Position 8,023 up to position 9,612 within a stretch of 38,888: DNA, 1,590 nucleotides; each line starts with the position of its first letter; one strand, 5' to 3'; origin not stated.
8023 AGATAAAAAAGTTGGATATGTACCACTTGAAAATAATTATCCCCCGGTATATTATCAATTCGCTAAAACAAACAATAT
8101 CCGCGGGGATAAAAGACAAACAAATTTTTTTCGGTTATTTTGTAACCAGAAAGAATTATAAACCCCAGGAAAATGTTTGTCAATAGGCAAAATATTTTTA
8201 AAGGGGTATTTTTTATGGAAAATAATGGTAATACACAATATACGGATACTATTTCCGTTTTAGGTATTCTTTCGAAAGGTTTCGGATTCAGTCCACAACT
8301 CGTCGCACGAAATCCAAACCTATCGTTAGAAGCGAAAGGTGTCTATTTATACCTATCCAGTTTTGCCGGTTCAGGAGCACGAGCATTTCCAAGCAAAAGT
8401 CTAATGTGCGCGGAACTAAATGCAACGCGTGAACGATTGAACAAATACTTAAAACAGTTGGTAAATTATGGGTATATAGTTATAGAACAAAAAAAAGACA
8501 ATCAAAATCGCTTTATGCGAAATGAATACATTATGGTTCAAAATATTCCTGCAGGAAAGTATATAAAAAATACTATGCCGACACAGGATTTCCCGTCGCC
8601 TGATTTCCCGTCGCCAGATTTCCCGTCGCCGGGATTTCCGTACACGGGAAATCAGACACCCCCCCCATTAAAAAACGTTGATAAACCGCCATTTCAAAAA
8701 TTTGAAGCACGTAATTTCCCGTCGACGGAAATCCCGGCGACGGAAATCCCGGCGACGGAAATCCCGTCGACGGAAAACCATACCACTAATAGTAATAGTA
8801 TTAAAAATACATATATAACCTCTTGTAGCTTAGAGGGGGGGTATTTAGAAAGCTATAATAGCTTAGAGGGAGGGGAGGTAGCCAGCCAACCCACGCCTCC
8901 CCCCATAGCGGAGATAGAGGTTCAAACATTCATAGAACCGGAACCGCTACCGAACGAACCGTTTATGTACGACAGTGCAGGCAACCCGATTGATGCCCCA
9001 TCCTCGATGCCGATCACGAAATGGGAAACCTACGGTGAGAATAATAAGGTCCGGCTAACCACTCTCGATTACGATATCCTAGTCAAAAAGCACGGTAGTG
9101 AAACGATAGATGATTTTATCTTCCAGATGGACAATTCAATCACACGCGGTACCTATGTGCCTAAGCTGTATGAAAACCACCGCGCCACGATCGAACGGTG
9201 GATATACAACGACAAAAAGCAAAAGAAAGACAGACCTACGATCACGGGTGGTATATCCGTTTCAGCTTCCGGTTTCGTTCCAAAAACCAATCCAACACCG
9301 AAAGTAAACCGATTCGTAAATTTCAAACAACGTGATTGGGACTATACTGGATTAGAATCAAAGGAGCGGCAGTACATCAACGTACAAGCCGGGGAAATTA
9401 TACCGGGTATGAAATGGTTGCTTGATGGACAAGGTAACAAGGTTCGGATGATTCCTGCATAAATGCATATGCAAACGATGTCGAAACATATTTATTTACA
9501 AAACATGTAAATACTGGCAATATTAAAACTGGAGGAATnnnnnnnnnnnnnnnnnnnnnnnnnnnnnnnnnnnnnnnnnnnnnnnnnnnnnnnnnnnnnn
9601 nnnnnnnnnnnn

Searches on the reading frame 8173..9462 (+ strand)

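Call 99: search_protein_families(library=pfam, proteins=[window:8173-9462:+], max_evalue=0.001)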
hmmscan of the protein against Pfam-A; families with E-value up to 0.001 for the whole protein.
window:8173-9462:+ (429 aa): 1 family
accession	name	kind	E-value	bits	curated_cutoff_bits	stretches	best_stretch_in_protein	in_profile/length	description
PF13730.12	HTH_36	-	1e-08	35.3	25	1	49-102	2-55/55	Helix-turn-helix domain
